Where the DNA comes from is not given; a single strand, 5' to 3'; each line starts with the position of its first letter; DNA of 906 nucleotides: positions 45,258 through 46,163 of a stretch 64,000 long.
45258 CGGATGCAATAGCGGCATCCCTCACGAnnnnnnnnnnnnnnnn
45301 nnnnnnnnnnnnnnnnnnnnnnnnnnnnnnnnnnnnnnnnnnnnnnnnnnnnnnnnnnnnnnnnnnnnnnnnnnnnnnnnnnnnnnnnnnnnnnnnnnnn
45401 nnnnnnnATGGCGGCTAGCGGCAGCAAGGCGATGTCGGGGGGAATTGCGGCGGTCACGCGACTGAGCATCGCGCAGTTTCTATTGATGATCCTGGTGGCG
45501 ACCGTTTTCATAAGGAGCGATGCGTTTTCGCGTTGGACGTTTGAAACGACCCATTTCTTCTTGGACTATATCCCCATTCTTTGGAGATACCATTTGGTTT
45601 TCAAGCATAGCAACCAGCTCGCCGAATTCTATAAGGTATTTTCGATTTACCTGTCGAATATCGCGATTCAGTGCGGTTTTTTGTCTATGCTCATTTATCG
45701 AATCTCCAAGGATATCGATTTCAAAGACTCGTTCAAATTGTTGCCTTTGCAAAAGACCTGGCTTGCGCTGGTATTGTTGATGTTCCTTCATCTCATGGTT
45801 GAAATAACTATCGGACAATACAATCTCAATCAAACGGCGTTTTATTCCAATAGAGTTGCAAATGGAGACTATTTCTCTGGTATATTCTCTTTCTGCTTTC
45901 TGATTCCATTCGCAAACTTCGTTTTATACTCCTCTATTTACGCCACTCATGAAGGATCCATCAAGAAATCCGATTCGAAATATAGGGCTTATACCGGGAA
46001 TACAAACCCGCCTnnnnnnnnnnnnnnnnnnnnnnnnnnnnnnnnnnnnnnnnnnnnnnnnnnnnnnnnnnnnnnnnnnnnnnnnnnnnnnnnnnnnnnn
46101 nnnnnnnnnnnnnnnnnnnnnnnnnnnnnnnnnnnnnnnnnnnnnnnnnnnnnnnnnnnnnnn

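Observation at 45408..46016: AT-rich membrane-protein gene immediately upstream of the Hint/RTX locus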

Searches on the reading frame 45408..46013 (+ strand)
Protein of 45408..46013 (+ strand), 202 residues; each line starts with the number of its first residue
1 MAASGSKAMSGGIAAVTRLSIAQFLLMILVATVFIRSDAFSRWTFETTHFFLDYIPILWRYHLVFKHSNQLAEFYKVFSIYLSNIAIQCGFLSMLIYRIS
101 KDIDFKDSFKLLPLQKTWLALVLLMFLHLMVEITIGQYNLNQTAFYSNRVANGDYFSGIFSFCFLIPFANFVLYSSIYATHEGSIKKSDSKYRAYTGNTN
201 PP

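Call 6: search_protein_families(library=pfam, proteins=[window:45408-46013:+], max_evalue=1)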
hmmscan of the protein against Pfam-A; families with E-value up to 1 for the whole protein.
window:45408-46013:+ (202 aa): 1 family
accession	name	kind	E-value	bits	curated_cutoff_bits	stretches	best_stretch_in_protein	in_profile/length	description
PF00654.25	Voltage_CLC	-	0.84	9.2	24.8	0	36-178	135-257/346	Voltage gated chloride channel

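Call 7: search_protein_families(library=ncbifam, proteins=[window:45408-46013:+], max_evalue=1)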
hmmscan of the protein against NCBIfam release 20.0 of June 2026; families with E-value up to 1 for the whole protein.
window:45408-46013:+ (202 aa): 0 families

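Call 8: find_homologous_proteins(query=window:45408-46013:+, max_evalue=0.01)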
Query window:45408-46013:+ (202 aa): 1 proteins with E <= 0.01 among 66 candidates.
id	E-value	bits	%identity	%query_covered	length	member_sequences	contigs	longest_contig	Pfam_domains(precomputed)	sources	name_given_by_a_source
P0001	1.7e-128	444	100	100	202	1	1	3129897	-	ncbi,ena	-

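Call 10: find_encoding_contigs(protein=P0001, flank=10000, max_places=6)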
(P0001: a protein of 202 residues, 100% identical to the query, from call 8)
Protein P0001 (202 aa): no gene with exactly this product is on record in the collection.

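Call 21: search_protein_representatives(protein=window:45408-46013:+)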
Query: 202 residues. Proteins with E-value up to 0.001 (for the whole library): 40; up to 1e-10: 16; up to 1e-30: 1. The best 40 are listed.
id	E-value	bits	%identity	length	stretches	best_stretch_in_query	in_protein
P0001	5.3e-129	444.1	100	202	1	1-202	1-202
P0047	4.9e-24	101.7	32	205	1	14-181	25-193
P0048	3.8e-21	92.2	32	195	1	7-185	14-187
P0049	4.8e-21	91.9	33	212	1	19-181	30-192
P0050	1.0e-17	81.1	31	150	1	47-184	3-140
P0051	2.3e-17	79.9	34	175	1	27-172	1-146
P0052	5.1e-17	78.8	34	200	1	17-187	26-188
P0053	7.9e-17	78.2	32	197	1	10-183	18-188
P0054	2.3e-16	76.7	33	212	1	14-175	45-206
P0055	2.8e-15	73.1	31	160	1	27-181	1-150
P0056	5.3e-15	72.2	33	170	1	21-175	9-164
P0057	6.7e-12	62.1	31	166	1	26-174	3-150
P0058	7.0e-12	62.0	30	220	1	12-179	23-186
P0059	4.0e-11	59.5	27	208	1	10-193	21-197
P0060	6.5e-11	58.9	30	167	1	28-182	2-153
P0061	6.7e-11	58.8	26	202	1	15-188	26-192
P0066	4.4e-09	52.9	25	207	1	13-181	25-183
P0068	3.5e-08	50.0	29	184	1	21-174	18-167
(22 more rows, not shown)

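Call 24: find_homologous_proteins(query=A1, max_evalue=0.001)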
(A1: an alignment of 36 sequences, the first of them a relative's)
Query A1 (36 sequences) (202 aa, profile of the alignment): 5 proteins with E <= 0.001 among 4700 candidates.
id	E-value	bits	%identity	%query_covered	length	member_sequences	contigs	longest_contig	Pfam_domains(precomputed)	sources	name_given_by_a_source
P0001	1.7e-58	215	100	100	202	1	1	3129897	-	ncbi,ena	-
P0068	8.8e-48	180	30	75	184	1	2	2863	-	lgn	-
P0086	2.1e-42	162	24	86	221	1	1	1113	-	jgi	-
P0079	1.7e-41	159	24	71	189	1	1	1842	-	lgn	-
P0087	2.1e-34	136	24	73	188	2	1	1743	-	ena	-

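Call 26: find_encoding_contigs(protein=P0047, flank=10000, max_places=4)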
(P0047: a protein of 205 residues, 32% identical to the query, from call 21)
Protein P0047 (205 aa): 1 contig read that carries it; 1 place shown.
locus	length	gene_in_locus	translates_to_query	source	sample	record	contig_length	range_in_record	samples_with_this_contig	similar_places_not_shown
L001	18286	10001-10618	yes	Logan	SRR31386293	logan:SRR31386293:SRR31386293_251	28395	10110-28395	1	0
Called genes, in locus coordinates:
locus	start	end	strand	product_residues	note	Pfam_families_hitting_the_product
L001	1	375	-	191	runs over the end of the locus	PF00589:Phage_integrase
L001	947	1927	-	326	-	PF03401:TctC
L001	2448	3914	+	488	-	PF00501:AMP-binding, PF13193:AMP-binding_C (weak)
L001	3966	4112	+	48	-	-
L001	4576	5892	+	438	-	PF00296:Bac_luciferase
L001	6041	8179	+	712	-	PF03412:Peptidase_C39, PF00664:ABC_membrane, PF00005:ABC_tran, PF02463:SMC_N (faint)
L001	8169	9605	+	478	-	PF25917:BSH_RND, PF25973:BSH_CzcB (weak), PF25984:BSH_YknX (weak), PF25988:HH_CyaD (weak), PF25994:HH_AprE, PF26002:Beta-barrel_AprE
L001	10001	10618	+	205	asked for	-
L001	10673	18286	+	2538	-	?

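Call 27: find_encoding_contigs(protein=P0068, flank=10000, max_places=4)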
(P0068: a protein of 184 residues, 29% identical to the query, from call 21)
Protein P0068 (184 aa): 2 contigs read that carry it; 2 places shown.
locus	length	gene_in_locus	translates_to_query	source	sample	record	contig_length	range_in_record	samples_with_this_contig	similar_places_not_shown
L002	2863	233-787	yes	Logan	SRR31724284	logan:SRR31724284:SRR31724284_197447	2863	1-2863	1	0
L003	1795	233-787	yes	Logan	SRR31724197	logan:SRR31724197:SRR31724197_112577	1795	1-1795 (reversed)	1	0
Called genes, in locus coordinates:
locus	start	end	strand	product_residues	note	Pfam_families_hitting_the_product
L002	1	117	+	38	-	?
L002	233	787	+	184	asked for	-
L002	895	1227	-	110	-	PF14384:BrnA_antitoxin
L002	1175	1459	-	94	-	PF04365:BrnT_toxin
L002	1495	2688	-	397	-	PF07690:MFS_1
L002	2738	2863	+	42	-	?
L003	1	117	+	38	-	?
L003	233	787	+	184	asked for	-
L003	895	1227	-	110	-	PF14384:BrnA_antitoxin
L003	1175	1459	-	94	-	PF04365:BrnT_toxin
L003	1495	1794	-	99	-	?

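Call 28: search_protein_families(library=pfam, proteins=[L001:10673-18286:+], max_evalue=0.01)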
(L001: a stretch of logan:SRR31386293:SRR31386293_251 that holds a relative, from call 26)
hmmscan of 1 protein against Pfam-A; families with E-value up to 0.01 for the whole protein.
L001:10673-18286:+ (2538 aa): 4 families
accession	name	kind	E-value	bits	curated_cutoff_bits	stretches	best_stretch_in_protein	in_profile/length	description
PF13946.11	DUF4214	-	8.7e-25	87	23.2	3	1982-2046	3-68/72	Domain of unknown function (DUF4214)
PF00353.25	HemolysinCabind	-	5e-13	49.2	23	3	2222-2256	2-36/36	RTX calcium-binding nonapeptide repeat (4 copies)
PF06594.17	HCBP_related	-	4.1e-09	36.7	21.4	1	2373-2403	10-42/42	Haemolysin-type calcium binding protein related domain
PF13517.12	FG-GAP_3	-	0.0034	18.4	26.9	1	767-828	1-56/61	FG-GAP-like repeat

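Call 29: find_encoding_contigs(protein=P0048, flank=10000, max_places=4)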
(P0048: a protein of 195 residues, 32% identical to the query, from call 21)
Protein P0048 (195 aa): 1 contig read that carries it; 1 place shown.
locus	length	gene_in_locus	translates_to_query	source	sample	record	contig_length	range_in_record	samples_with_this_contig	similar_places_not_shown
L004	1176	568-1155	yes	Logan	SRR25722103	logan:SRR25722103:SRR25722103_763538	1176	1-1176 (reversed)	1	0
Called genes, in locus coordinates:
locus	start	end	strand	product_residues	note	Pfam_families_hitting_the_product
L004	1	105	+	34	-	?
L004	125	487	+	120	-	-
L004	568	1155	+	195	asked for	-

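Call 30: find_encoding_contigs(protein=P0049, flank=10000, max_places=4)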
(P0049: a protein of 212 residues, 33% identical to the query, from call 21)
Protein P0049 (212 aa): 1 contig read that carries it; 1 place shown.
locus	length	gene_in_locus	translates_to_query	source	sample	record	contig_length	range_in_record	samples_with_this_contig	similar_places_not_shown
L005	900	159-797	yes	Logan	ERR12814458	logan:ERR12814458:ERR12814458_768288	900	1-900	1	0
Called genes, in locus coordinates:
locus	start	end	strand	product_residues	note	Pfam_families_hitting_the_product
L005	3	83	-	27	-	?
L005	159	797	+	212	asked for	-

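Call 32: find_related_loci(query=A2, collection=genome_contigs, flank=10000)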
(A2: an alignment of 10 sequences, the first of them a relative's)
Query A2 (202 aa) in genome_contigs; peptide patterns used: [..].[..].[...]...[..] (x = any residue, [..] = any of these).
38 stretches matched a pattern; 2 encode a relative of the query (tblastn E <= 1e-3); 2 distinct loci.
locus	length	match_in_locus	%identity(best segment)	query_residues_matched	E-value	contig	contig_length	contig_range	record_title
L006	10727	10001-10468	28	15-170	4e-15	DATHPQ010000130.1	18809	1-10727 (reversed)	MAG TPA_asm: Xanthobacteraceae bacterium isolate SMAG_U12715 k141_4524418, whole genome shotgun sequence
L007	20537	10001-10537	25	30-202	3e-12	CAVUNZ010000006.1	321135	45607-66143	MAG: uncultured Alphaproteobacteria bacterium isolate MFD02579.bin.1.14 genome assembly, contig: contig_17755, whole gen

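Call 36: search_protein_families(library=pfam, proteins=[L007:10561-11760:+, L007:11760-12983:+, L007:13134-13925:+, L007:9337-9873:+, L007:8075-9322:+, L007:7027-8028:+, L007:6506-7018:+, L007:14814-17180:+, L007:5262-5873:+, L007:4051-5043:+], max_evalue=0.001)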
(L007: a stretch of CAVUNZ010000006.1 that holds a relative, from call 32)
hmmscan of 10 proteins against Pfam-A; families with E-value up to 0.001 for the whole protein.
L007:10561-11760:+ (400 aa): 1 family
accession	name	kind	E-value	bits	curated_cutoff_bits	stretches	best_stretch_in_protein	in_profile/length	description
PF00456.26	Transketolase_N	-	7.8e-10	38.7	22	1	71-225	61-213/334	Transketolase, thiamine diphosphate binding domain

L007:11760-12983:+ (408 aa): 3 families
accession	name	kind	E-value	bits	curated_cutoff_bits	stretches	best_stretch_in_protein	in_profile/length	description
PF22613.1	Transketolase_C_1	-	9.1e-06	26.3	27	1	254-385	1-113/113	Transketolase-like TK C-terminal domain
PF02779.29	Transket_pyr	-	6.6e-05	23.1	27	1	15-199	3-156/174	Transketolase, pyrimidine binding domain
PF17831.6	PDH_E1_M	-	0.00048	20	23.2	1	14-201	22-208/229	Pyruvate dehydrogenase E1 component middle domain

L007:13134-13925:+ (264 aa): 0 families

L007:9337-9873:+ (179 aa): 1 family
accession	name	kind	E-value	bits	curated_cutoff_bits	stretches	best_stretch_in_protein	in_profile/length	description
PF07883.17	Cupin_2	-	3.2e-08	33.6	27.2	1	104-167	7-69/70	Cupin domain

L007:8075-9322:+ (416 aa): 1 family
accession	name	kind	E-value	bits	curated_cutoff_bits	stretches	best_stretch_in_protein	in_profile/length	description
PF01070.24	FMN_dh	-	5.3e-102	341.9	24.9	1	43-407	1-347/350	FMN-dependent dehydrogenase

L007:7027-8028:+ (334 aa): 2 families
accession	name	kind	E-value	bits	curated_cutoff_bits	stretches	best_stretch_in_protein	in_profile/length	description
PF00586.29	AIRS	-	5.5e-28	98.1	24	1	34-146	2-112/112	AIR synthase related protein, N-terminal domain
PF02769.27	AIRS_C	-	1.6e-14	54.8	23.1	1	158-317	1-153/156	AIR synthase related protein, C-terminal domain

L007:6506-7018:+ (171 aa): 1 family
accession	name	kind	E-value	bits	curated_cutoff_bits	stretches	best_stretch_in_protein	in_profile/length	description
PF01029.23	NusB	-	4.1e-30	105.3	23.1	1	26-159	3-133/133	NusB family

L007:14814-17180:+ (789 aa): 1 family
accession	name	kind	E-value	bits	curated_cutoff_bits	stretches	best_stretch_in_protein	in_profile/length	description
PF03030.21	H_PPase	-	3.6e-264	878.8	29.7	1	94-783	2-645/645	Inorganic H+ pyrophosphatase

L007:5262-5873:+ (204 aa): 1 family
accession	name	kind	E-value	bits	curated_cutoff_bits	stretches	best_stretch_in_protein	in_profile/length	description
PF00677.23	Lum_binding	-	1.2e-47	160.3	27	2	104-188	1-86/86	Lumazine binding domain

L007:4051-5043:+ (331 aa): 0 families

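Call 38: find_related_loci(query=A2, collection=metagenome_contigs, flank=10000)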
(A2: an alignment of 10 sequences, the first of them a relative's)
Query A2 (202 aa) in metagenome_contigs; peptide patterns used: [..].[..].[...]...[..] (x = any residue, [..] = any of these).
76 stretches matched a pattern; 3 encode a relative of the query (tblastn E <= 1e-3); 3 distinct loci.
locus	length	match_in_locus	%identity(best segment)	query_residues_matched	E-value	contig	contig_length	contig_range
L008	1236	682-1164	31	12-173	2e-17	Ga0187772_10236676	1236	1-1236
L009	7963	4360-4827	28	15-170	1e-15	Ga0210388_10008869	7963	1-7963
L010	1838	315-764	28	23-173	7e-13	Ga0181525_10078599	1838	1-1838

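Call 48: find_encoding_contigs(protein=P0052, flank=10000, max_places=3)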
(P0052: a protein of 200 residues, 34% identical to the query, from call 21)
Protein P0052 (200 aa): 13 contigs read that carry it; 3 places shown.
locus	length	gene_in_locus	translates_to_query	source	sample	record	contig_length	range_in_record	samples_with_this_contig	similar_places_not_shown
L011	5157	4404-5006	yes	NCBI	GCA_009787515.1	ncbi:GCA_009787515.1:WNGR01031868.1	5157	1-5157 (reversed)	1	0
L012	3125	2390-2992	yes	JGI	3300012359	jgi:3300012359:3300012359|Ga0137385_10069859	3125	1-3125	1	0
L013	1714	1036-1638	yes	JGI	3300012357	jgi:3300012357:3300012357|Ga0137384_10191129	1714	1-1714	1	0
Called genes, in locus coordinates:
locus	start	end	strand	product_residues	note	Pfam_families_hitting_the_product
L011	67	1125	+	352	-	PF03412:Peptidase_C39, PF00664:ABC_membrane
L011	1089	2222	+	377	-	PF00664:ABC_membrane, PF00005:ABC_tran, PF02463:SMC_N (faint)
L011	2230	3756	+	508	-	PF25917:BSH_RND, PF25994:HH_AprE, PF26002:Beta-barrel_AprE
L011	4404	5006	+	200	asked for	-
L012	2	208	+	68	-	?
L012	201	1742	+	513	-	PF25917:BSH_RND, PF25994:HH_AprE, PF26002:Beta-barrel_AprE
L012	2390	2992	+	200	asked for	-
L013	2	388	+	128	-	PF26002:Beta-barrel_AprE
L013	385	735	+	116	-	-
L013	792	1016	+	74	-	-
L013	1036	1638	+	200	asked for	-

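Call 49: find_encoding_contigs(protein=P0053, flank=10000, max_places=3)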
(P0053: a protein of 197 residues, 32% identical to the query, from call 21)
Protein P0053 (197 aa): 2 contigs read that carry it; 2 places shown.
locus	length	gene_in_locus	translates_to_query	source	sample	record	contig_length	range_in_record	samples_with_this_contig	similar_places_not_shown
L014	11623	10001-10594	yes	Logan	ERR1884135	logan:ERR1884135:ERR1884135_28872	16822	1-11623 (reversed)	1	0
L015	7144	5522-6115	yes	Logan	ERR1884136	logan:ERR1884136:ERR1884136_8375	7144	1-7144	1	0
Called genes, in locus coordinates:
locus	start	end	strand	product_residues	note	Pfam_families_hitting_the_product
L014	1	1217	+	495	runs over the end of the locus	PF00206:Lyase_1, PF10415:FumaraseC_C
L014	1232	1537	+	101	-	-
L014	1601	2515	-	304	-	PF12844:HTH_19 (faint), PF13560:HTH_31, PF01381:HTH_3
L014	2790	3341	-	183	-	PF03473:MOSC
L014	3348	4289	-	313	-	PF08030:NAD_binding_6 (faint), PF00175:NAD_binding_1 (faint), PF00111:Fer2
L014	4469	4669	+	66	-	-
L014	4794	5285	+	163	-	PF00565:SNase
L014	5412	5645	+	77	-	-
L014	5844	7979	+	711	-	PF03412:Peptidase_C39, PF00664:ABC_membrane, PF00005:ABC_tran, PF02463:SMC_N (faint)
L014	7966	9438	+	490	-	PF25984:BSH_YknX (faint), PF25988:HH_CyaD, PF25994:HH_AprE, PF26002:Beta-barrel_AprE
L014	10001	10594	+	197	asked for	-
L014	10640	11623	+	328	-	?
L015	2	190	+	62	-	?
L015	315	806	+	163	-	PF00565:SNase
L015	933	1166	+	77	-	-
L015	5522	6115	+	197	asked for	-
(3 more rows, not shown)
